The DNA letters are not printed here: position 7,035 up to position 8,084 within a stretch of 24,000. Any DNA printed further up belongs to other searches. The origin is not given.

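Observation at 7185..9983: pxmABC-type divergent copper monooxygenase operon with all copper-site ligands intact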

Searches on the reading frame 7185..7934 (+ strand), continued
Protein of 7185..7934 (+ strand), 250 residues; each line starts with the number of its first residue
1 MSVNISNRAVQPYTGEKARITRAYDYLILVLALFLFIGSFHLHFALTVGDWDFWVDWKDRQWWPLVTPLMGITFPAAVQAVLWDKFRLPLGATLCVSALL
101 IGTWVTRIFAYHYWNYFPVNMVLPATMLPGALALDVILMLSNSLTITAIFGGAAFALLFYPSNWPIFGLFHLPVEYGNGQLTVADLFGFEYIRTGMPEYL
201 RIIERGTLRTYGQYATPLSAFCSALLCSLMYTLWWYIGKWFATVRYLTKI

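Call 13: find_encoding_contigs(protein=P0024, flank=6000, max_places=3)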
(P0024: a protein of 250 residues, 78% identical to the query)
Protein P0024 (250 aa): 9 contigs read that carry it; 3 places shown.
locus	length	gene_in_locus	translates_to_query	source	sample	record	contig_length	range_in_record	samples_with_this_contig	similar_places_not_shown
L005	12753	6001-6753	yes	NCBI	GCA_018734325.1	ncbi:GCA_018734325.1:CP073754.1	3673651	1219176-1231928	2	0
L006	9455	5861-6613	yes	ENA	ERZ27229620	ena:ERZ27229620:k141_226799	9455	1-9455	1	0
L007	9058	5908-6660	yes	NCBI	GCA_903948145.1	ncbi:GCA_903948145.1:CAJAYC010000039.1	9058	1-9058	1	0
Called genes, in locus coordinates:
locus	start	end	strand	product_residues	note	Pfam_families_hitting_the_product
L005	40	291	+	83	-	PF01402:RHH_1, PF12651:RHH_3 (weak)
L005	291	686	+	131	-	PF01850:PIN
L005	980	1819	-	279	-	-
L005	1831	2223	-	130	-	PF01850:PIN (faint)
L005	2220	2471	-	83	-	-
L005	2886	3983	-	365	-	PF03022:MRJP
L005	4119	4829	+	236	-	PF13417:GST_N_3, PF10568:Tom37, PF17172:GST_N_4, PF17171:GST_C_6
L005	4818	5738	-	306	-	PF00126:HTH_1, PF03466:LysR_substrate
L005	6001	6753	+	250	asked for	PF02461:AMO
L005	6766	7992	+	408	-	PF04744:Monooxygenase_B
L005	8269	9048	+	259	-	PF04896:AmoC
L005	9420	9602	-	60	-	-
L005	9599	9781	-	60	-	-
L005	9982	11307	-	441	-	PF13487:HD_5, PF01966:HD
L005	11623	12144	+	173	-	PF06496:DUF1097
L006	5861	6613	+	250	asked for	PF02461:AMO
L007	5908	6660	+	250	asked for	PF02461:AMO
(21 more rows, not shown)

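Call 15: find_related_loci(query=A1, collection=genome_contigs, flank=6000)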
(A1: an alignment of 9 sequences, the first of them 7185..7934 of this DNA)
Query A1 (250 aa) in genome_contigs; peptide patterns used: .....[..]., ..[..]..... (x = any residue, [..] = any of these).
599 stretches matched a pattern (row limit reached: there are more); 507 encode a relative of the query (tblastn E <= 1e-3); the best 80 are kept; 80 distinct loci.
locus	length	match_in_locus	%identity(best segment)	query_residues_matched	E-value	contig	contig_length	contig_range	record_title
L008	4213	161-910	93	1-250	1e-163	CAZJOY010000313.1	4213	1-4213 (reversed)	MAG TPA_asm: uncultured Methylobacter sp. isolate SRP302447_co1_30 genome assembly, contig: NODE_62059_length_4213_cov_5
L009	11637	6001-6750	93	1-250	2e-158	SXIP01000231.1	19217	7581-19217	MAG: Methylococcaceae bacterium isolate F1-120-MAGs053 F1-120__c737561, whole genome shotgun sequence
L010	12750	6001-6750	92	1-250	2e-158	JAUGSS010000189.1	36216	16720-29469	MAG: Methylococcaceae bacterium isolate ZUGMOB10 c_000000009105, whole genome shotgun sequence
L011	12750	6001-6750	92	1-250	2e-158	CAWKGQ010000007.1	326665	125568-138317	MAG: uncultured Gammaproteobacteria bacterium isolate MFD04716.bin.3.389 genome assembly, contig: contig_1502, whole gen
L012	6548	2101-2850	91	1-250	2e-158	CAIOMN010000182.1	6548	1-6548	MAG: uncultured Methylococcaceae bacterium isolate Ki2-D4_bin-0825 genome assembly, contig: bin-0825:182/280, whole geno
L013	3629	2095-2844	91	1-250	6e-163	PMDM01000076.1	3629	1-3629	MAG: Methylococcaceae bacterium isolate fen_1218 73.20120700_E2X.256_contig_398664, whole genome shotgun sequence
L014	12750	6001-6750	91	1-250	7e-157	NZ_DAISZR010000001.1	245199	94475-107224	MAG: Methylobacter sp. isolate CTOTU25010 NODE_1_length_245199_cov_561.950694, whole genome shotgun sequence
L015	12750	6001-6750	90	1-250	1e-156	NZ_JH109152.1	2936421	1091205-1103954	Methylobacter tundripaludum SV96 Mettuscaffold_1, whole genome shotgun sequence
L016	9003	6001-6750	90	1-250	4e-156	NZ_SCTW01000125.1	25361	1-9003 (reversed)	MAG: Methylobacter sp. isolate FW305_bin.9 FW305_bin.9-34707, whole genome shotgun sequence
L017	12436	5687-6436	91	1-250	4e-156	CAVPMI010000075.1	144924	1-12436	MAG: uncultured proteobacterium isolate MFD00082.bin.3.91 genome assembly, contig: contig_5692, whole genome shotgun seq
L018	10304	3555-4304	90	1-250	4e-155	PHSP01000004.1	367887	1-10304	MAG: Methylobacter sp. KS41 4, whole genome shotgun sequence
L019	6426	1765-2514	90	1-250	5e-156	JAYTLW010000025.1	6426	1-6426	MAG: Methylobacter sp. isolate GFS_3396 GFS_3396_24, whole genome shotgun sequence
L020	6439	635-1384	90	1-250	3e-155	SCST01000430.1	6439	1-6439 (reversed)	MAG: Methylovulum sp. isolate FW215_bin.51 FW215_bin.51-80122, whole genome shotgun sequence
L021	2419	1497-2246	90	1-250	3e-164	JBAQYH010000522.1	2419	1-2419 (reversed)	MAG: Methylobacter sp. isolate MFD12011_ilm_asm_bin36 k127_123126, whole genome shotgun sequence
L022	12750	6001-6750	90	1-250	2e-154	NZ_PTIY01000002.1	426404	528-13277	Methylobacter tundripaludum strain OWC-G53F Ga0139037_102, whole genome shotgun sequence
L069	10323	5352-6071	84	11-250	8e-140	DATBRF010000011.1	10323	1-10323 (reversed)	MAG TPA_asm: Methylocystis sp. isolate SMAG_U4122 k141_33759, whole genome shotgun sequence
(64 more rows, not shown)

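Call 40: find_encoding_contigs(protein=P0046, flank=5000, max_places=2)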
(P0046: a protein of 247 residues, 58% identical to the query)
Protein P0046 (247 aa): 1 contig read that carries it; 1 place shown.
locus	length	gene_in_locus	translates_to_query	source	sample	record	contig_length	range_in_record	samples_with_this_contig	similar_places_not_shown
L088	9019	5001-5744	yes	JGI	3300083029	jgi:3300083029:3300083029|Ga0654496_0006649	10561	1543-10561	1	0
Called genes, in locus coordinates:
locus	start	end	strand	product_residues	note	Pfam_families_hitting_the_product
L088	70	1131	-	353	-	PF00589:Phage_integrase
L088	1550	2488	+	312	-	-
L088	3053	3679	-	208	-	PF00440:TetR_N, PF21993:TetR_C_13_2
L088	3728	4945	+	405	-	PF03022:MRJP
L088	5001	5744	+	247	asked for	PF02461:AMO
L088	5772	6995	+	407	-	PF04744:Monooxygenase_B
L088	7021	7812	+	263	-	PF04896:AmoC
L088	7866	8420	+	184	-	-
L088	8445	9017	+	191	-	?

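Call 41: find_encoding_contigs(protein=P0036, flank=5000, max_places=2)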
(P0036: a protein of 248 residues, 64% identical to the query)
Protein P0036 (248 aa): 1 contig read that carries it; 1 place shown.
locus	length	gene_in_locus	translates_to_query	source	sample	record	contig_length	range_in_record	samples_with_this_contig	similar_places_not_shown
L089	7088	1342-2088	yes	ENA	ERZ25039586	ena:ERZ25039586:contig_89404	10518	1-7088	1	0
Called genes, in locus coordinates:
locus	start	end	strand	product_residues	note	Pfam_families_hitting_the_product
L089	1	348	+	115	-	?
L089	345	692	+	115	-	-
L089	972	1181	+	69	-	-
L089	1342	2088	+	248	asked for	PF02461:AMO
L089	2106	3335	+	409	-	PF04744:Monooxygenase_B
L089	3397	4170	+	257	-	PF04896:AmoC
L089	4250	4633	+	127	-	PF01361:Tautomerase, PF14552:Tautomerase_2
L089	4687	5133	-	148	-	PF21993:TetR_C_13_2 (faint)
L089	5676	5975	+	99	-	PF01610:DDE_Tnp_ISL3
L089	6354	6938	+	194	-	PF06480:FtsH_ext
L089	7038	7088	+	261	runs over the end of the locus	PF00004:AAA, PF17862:AAA_lid_3, PF01434:Peptidase_M41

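Call 42: find_encoding_contigs(protein=P0033, flank=5000, max_places=2)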
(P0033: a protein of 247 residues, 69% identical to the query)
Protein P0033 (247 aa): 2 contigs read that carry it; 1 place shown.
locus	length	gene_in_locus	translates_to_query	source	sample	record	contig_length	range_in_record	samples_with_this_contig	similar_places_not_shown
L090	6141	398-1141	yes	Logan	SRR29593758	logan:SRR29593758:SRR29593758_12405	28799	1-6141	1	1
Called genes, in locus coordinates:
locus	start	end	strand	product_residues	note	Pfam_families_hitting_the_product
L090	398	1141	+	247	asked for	PF02461:AMO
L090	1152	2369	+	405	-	PF04744:Monooxygenase_B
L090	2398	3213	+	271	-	PF04896:AmoC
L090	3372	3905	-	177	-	-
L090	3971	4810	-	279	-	PF05857:TraX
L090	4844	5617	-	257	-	PF01648:ACPS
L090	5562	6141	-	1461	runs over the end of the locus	PF00501:AMP-binding, PF00550:PP-binding (weak), PF00132:Hexapep (faint)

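Call 48: search_protein_families(library=pfam, proteins=[L088:7866-8417:+, L088:1550-2485:+, L002:4582-4908:+, L002:8067-8345:+, L002:9018-9620:+, L002:9672-10565:+], max_evalue=0.01)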
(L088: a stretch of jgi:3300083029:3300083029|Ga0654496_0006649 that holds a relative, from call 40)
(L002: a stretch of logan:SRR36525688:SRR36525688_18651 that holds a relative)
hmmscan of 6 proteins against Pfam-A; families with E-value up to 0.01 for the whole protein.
L088:7866-8417:+ (184 aa): 0 families

L088:1550-2485:+ (312 aa): 0 families

L002:4582-4908:+ (109 aa): 2 families
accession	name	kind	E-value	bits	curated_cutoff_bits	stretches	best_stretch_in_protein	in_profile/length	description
PF16859.10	TetR_C_11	-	0.001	19.9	32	1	31-101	39-110/113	Tetracyclin repressor-like, C-terminal domain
PF16925.10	TetR_C_13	-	0.0048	17.7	27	1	41-85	46-90/109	Tetracyclin repressor-like, C-terminal domain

L002:8067-8345:+ (93 aa): 1 family
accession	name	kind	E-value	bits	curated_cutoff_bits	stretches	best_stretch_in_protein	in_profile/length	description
PF02674.22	Colicin_V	-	0.0085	16.5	29.3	1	4-87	32-115/144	Colicin V production protein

L002:9018-9620:+ (201 aa): 0 families

L002:9672-10565:+ (298 aa): 0 families

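Call 57: search_solved_structures(query=L069:2028-2714:+, show_alignments=5)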
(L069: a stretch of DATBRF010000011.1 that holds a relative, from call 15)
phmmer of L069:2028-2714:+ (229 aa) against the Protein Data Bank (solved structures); distinct sequences matched with E-value up to 0.001: 14.
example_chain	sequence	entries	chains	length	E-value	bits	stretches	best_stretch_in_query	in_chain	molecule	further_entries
7s4m_G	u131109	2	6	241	1.9e-136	456.5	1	1-229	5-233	Ammonia monooxygenase/methane monooxygenase, subunit C family protein | Particulate methane monooxygenase subunit C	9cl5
4phz_K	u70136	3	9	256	2.4e-136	456.2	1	1-229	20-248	Particulate methane monooxygenase subunit C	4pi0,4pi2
3rfr_C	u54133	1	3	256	1.1e-134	450.7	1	1-229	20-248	PmoC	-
3chx_C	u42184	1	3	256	9.6e-134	447.6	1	1-229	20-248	PmoC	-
8sqw_C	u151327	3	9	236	2.1e-98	331.9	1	3-220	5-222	Ammonia monooxygenase/methane monooxygenase, subunit C family protein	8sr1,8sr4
9cl1_Ba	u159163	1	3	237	2.2e-98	331.9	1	3-220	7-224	Methane monooxygenase, C subunit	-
11ll_Ba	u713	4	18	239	2.2e-98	331.8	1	3-220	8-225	Particulate methane monooxygenase gamma subunit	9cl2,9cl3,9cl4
7ev9_C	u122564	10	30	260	3.2e-98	331.3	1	3-220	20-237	Ammonia monooxygenase/methane monooxygenase, subunit C family protein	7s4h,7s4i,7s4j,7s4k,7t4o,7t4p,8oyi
1yew_C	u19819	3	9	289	4.5e-98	330.8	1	3-220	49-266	particulate methane monooxygenase subunit C2 | Methane monooxygenase subunit C2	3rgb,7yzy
6cxh_C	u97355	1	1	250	6.4e-93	313.9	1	6-220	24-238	Particulate methane monooxygenase, C subunit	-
7s4l_C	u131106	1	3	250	1.9e-92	312.4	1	6-220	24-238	Particulate methane monooxygenase, C subunit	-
9pxf_G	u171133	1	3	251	6.7e-61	209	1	19-223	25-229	Ammonia monooxygenase subunit C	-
9cl6_C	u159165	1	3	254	1.6e-58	201.3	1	21-222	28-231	Ammonia monooxygenase subunit C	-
9leg_C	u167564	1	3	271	4e-58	200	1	21-222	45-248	Ammonia monooxygenase subunit C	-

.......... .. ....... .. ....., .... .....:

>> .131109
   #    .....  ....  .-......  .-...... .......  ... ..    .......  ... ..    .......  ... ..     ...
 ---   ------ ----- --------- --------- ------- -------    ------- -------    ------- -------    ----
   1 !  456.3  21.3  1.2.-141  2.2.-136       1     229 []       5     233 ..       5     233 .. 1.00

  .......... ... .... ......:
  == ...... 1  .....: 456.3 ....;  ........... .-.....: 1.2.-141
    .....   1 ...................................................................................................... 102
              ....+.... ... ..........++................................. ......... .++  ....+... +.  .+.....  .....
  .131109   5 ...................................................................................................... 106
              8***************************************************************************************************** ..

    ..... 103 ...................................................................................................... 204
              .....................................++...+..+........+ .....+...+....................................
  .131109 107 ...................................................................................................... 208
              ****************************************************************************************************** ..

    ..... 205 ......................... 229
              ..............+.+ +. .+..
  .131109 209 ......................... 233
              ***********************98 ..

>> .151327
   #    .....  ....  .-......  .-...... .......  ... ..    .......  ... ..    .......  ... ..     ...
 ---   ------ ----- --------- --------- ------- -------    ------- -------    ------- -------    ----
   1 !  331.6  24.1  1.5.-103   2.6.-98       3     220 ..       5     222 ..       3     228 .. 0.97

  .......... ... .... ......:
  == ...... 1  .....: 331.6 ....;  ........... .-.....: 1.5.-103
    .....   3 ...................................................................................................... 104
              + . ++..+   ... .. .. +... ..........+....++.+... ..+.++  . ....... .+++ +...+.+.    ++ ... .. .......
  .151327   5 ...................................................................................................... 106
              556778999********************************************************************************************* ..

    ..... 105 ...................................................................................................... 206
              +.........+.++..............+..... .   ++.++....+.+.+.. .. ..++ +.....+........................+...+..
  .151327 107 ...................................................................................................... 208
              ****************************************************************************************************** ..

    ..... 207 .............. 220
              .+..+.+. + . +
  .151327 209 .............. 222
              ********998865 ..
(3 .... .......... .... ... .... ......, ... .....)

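Call 73: find_encoding_contigs(protein=P0086, flank=3500, max_places=2)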
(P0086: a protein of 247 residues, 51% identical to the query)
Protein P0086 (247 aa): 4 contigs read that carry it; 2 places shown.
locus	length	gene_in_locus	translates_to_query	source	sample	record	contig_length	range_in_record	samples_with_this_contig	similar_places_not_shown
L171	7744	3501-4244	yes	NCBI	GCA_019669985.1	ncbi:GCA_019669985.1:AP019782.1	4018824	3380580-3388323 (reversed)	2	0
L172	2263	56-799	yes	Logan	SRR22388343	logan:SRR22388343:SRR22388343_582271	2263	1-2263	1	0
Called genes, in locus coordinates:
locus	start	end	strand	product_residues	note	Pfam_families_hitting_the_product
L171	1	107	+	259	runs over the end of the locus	PF04896:AmoC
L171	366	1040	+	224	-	PF02461:AMO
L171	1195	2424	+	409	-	PF04744:Monooxygenase_B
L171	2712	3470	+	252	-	PF04896:AmoC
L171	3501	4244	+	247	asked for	PF02461:AMO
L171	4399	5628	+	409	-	PF04744:Monooxygenase_B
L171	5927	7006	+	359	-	PF02405:MlaE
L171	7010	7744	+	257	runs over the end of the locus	PF00005:ABC_tran, PF13304:AAA_21 (weak)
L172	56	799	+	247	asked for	PF02461:AMO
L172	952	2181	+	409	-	PF04744:Monooxygenase_B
